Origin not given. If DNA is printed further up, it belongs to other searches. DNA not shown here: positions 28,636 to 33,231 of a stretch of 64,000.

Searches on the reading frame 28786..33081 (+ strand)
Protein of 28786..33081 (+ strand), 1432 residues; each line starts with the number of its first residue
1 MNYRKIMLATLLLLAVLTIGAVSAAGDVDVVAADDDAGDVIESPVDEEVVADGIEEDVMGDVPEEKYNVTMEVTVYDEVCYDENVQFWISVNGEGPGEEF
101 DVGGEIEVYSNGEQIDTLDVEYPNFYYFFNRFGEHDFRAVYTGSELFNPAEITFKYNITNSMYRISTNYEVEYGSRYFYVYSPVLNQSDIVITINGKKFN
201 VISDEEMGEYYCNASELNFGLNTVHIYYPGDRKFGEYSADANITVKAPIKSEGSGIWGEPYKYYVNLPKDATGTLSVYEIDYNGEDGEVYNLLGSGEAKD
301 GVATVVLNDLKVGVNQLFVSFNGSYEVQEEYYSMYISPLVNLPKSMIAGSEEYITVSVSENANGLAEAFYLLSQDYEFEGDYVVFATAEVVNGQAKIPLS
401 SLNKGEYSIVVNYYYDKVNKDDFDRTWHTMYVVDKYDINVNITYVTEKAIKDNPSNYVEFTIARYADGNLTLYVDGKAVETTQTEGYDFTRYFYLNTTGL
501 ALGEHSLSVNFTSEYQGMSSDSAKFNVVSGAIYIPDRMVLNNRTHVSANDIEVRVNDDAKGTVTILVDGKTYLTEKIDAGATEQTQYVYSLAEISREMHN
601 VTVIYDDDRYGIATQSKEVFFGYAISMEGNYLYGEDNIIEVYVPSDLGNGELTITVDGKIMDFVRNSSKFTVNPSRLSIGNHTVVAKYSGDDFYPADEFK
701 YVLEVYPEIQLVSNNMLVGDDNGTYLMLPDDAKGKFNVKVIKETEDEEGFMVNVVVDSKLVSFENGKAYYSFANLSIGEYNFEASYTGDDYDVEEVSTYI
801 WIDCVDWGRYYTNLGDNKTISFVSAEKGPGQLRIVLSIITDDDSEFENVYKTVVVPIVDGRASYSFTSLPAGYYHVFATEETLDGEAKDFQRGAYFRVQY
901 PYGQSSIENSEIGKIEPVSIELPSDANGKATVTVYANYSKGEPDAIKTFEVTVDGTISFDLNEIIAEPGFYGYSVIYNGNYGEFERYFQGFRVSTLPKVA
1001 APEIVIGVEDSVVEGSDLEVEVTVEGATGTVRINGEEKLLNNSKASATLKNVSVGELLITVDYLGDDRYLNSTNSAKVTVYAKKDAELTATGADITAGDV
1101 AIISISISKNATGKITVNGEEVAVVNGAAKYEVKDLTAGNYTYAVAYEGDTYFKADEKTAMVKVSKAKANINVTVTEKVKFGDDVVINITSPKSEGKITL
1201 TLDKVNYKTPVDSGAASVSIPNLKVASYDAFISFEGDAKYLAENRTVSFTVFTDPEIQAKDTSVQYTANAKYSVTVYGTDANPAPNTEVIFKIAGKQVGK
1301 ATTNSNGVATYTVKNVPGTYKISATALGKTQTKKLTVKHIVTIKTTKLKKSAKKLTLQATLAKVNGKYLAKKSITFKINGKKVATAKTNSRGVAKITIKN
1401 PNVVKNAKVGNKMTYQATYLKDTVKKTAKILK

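Call 16: search_protein_families(library=pfam, proteins=[window:28786-33081:+], max_evalue=0.001)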
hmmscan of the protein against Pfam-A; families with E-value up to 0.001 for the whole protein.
window:28786-33081:+ (1432 aa): 1 family
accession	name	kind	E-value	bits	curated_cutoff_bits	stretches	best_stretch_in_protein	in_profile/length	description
PF16640.11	Big_3_5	-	2.1e-64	214.5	35.5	5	1011-1080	7-87/88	Bacterial Ig-like domain (group 3)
